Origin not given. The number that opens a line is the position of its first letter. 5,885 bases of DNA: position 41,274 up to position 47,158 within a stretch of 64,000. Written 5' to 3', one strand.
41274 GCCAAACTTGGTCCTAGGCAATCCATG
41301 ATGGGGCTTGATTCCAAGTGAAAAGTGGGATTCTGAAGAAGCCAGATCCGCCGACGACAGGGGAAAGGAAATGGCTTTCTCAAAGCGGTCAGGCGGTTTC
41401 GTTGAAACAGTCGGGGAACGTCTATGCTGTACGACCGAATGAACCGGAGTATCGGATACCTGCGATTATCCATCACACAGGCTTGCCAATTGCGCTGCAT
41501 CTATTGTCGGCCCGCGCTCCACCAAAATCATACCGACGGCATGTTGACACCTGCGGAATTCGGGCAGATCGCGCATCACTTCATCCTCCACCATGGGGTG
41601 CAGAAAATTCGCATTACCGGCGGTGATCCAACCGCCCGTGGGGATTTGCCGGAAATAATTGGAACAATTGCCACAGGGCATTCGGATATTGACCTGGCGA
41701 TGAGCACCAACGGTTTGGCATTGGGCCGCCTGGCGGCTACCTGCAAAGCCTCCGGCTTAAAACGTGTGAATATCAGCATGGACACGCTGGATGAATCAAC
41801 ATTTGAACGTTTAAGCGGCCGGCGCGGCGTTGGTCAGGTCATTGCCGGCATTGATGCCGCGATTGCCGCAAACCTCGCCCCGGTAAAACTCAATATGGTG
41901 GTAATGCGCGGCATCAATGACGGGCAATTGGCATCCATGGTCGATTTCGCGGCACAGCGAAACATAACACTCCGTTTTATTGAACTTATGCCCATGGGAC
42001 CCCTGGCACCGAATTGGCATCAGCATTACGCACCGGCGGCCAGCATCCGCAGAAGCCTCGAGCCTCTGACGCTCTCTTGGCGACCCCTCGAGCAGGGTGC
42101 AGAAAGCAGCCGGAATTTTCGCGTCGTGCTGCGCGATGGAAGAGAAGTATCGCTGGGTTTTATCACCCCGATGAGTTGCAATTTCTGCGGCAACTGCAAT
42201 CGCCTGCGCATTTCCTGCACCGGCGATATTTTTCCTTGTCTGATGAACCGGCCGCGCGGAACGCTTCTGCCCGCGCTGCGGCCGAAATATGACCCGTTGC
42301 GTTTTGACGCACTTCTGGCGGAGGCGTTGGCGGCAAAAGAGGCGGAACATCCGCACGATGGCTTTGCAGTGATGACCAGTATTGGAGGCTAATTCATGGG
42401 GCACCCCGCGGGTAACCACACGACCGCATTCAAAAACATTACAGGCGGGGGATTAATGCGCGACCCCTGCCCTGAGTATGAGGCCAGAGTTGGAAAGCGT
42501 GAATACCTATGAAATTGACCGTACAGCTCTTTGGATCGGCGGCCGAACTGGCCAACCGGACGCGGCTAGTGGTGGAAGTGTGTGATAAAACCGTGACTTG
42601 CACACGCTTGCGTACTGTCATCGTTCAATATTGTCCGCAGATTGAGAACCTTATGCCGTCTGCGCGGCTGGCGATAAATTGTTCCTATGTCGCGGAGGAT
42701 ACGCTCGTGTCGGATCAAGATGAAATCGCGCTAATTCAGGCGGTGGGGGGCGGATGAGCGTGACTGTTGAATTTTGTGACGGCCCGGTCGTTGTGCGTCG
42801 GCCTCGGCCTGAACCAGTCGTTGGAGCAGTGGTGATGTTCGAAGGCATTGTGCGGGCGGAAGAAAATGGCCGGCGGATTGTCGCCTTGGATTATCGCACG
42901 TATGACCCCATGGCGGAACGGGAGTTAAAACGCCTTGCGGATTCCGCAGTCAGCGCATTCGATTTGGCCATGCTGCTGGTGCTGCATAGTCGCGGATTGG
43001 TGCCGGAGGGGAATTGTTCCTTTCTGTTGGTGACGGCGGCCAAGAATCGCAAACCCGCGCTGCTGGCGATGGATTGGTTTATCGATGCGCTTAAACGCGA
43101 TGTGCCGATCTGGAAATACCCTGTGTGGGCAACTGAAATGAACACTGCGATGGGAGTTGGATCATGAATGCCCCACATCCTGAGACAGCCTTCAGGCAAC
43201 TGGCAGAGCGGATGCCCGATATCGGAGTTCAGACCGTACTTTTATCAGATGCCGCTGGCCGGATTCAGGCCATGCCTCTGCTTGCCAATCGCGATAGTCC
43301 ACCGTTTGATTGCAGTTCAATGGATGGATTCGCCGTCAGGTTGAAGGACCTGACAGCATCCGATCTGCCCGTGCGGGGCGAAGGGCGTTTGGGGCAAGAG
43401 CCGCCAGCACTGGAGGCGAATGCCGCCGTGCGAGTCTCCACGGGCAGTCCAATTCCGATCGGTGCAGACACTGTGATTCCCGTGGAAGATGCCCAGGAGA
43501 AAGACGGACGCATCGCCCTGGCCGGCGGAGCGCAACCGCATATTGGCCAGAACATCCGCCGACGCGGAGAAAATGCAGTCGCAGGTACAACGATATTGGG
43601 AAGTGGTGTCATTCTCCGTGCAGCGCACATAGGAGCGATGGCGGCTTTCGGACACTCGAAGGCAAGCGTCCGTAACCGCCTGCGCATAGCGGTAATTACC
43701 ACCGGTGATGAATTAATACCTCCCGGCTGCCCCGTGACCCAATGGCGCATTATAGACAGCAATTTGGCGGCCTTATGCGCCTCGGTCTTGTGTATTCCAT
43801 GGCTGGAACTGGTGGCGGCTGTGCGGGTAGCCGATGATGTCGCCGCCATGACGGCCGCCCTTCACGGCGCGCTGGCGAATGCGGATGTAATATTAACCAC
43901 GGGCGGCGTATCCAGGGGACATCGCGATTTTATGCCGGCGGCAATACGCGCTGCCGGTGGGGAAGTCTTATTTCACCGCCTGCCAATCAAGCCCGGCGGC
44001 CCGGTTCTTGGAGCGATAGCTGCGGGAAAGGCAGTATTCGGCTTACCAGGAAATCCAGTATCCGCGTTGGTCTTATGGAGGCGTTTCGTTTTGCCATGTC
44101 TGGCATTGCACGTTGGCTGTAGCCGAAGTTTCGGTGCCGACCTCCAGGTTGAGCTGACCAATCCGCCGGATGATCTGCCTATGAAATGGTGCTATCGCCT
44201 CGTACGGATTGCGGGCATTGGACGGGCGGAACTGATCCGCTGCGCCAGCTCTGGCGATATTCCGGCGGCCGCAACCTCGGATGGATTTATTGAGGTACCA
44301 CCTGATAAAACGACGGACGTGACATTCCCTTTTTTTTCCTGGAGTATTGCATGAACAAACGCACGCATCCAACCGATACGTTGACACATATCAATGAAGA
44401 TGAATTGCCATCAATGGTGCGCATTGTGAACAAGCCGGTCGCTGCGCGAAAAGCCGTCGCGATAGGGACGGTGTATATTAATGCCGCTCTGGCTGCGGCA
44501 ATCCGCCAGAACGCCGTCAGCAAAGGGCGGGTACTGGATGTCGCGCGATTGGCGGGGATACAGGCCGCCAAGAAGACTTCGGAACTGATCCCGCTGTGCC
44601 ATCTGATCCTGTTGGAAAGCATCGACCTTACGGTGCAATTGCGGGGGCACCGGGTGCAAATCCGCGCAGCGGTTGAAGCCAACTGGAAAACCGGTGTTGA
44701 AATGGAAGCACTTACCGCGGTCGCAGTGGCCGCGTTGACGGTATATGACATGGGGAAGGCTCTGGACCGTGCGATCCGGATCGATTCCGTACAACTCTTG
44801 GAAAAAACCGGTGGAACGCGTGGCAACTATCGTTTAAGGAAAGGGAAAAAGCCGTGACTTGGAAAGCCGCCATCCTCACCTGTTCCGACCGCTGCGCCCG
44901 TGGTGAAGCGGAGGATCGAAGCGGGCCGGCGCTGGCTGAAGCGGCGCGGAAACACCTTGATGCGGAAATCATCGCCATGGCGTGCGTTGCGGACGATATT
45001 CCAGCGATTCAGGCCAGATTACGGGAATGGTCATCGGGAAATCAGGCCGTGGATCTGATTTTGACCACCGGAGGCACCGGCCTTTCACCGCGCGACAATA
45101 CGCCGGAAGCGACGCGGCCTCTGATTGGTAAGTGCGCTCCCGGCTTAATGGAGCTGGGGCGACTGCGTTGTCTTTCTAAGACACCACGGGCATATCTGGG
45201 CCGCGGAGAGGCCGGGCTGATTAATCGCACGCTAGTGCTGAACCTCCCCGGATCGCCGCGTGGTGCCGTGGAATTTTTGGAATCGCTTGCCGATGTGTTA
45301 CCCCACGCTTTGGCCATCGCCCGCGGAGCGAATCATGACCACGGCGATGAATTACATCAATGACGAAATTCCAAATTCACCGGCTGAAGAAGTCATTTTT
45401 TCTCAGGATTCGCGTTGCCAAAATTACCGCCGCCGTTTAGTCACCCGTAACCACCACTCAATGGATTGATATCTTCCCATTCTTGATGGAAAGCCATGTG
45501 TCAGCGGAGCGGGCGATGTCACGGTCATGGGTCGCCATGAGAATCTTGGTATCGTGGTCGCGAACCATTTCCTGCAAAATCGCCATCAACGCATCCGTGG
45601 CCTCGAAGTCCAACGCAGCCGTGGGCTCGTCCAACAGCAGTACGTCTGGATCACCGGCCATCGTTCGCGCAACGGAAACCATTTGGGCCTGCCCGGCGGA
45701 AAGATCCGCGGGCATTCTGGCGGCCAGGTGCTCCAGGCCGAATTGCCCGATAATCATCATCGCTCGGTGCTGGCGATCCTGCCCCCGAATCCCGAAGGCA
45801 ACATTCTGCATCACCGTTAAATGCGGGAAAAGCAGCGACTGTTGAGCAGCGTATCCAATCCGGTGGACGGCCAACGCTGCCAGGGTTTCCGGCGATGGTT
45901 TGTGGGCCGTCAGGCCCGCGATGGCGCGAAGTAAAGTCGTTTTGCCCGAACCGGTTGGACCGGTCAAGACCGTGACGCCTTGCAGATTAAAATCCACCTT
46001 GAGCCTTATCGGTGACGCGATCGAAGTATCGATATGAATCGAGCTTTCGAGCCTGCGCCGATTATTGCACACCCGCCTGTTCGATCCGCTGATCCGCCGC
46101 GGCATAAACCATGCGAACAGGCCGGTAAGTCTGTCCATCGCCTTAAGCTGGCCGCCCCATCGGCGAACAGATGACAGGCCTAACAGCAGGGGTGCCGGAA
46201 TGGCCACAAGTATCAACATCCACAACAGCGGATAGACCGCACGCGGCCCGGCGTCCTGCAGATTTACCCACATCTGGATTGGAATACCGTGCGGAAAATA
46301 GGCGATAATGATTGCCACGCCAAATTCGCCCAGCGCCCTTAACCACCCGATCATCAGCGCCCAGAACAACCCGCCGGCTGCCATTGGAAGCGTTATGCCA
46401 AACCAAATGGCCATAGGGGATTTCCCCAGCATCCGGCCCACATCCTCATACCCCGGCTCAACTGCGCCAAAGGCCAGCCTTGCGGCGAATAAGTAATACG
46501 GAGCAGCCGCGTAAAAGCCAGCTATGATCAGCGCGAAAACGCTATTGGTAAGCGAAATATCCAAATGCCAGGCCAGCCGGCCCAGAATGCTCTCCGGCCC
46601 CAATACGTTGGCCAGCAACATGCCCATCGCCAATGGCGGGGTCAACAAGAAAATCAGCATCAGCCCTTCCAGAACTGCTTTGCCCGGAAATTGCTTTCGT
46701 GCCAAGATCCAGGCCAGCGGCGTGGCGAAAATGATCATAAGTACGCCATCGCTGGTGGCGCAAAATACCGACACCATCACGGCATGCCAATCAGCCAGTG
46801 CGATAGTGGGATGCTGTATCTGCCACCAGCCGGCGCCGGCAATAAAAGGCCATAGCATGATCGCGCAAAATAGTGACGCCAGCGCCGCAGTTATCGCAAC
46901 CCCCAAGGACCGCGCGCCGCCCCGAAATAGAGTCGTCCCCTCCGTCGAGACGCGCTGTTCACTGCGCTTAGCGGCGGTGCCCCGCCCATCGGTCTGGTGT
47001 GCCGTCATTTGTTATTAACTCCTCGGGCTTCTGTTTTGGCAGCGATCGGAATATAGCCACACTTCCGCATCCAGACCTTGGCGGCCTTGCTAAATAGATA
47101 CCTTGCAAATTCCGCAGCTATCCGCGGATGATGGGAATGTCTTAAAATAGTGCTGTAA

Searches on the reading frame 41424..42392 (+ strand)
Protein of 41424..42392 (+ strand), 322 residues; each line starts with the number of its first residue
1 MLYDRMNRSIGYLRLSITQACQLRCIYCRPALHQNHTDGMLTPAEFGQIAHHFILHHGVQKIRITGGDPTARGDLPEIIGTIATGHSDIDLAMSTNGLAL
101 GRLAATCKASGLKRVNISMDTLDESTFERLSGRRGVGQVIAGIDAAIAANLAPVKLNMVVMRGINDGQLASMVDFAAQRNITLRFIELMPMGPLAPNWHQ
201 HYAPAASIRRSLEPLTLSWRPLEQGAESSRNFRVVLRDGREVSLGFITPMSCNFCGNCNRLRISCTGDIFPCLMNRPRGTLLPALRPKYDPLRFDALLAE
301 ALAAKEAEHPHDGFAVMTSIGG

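Call 33: search_protein_families(library=pfam, proteins=[window:41424-42392:+], max_evalue=0.0001)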
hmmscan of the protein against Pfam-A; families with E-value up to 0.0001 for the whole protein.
window:41424-42392:+ (322 aa): 2 families
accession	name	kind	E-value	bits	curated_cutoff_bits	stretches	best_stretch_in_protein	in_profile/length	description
PF04055.27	Radical_SAM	-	1.2e-25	91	29.5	1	16-176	2-166/166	Radical SAM superfamily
PF06463.18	Mob_synth_C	-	8.6e-25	87.6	37.4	1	181-309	1-126/128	Molybdenum Cofactor Synthesis C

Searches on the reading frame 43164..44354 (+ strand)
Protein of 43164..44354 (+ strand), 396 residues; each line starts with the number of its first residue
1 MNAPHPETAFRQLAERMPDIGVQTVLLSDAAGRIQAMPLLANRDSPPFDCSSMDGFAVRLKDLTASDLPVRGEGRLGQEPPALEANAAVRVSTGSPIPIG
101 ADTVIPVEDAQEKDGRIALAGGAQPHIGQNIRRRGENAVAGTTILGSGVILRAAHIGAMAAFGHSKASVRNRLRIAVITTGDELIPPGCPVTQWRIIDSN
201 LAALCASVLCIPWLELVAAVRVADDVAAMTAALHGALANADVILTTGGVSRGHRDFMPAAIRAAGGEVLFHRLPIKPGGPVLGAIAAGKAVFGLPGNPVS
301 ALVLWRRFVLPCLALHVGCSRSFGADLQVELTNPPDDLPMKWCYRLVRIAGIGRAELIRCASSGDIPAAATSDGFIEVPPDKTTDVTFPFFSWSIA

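Call 33: search_protein_families(library=pfam, proteins=[window:43164-44354:+], max_evalue=0.0001)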
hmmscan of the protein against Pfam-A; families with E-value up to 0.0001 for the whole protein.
window:43164-44354:+ (396 aa): 2 families
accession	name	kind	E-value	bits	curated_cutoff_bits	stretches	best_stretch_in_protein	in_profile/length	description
PF03453.22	MoeA_N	-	1.1e-35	123.1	30.8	1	7-163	4-160/160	MoeA N-terminal region (domain I and II)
PF00994.29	MoCF_biosynth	-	9.1e-29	100.4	26.6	1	176-313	1-142/144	Probable molybdopterin binding domain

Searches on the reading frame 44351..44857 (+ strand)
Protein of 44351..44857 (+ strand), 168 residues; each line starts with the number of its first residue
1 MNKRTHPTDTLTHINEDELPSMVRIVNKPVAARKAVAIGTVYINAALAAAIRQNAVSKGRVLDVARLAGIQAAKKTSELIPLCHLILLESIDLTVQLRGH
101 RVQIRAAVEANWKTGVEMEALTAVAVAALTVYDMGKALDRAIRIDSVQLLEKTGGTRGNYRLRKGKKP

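Call 33: search_protein_families(library=pfam, proteins=[window:44351-44857:+], max_evalue=0.0001)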
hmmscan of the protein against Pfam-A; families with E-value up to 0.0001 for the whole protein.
window:44351-44857:+ (168 aa): 1 family
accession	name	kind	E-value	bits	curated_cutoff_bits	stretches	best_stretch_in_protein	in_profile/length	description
PF01967.27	MoaC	-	3.8e-48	163.4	27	1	22-155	1-136/136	MoaC family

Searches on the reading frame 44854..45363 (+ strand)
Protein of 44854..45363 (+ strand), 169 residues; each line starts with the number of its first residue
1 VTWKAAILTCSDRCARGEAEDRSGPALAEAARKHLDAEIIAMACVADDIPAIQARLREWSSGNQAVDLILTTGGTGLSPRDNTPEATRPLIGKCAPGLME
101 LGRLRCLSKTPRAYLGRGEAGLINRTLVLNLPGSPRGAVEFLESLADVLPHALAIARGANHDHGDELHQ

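Call 33: search_protein_families(library=pfam, proteins=[window:44854-45363:+], max_evalue=0.0001)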
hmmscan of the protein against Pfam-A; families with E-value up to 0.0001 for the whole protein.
window:44854-45363:+ (169 aa): 1 family
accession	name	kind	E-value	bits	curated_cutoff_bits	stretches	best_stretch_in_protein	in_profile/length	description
PF00994.29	MoCF_biosynth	-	5.6e-26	91.4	26.6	1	6-151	1-144/144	Probable molybdopterin binding domain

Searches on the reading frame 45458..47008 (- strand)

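Call 33: search_protein_families(library=pfam, proteins=[window:45458-47008:-], max_evalue=0.0001)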
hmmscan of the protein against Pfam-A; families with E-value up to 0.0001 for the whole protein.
window:45458-47008:- (516 aa): 8 families
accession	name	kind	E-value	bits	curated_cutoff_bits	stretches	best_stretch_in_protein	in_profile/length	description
PF00005.33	ABC_tran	-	1.1e-22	81.5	25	1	337-464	5-137/137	ABC transporter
PF13304.12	AAA_21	-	6.4e-10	40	27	0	434-495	236-299/304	AAA domain, putative AbiEii toxin, Type IV TA system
PF00528.27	BPD_transp_1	-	1e-08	35.6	26.4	1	96-239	2-135/184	Binding-protein-dependent transport system inner membrane component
PF13476.12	AAA_23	-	1.3e-06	29.7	27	1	337-372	14-48/201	AAA domain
PF02463.25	SMC_N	-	2.9e-06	27.3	40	0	436-510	137-213/220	RecF/RecN/SMC N terminal domain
PF13555.12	AAA_29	-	5.4e-06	26.5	27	1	338-365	17-44/61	P-loop containing region of AAA domain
PF13401.12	AAA_22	-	6.4e-05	23.7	27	0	343-490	5-119/130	AAA domain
PF25199.1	nSTAND_NTPase5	-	8.3e-05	22.9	34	0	343-365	41-63/145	Novel STAND NTPase 5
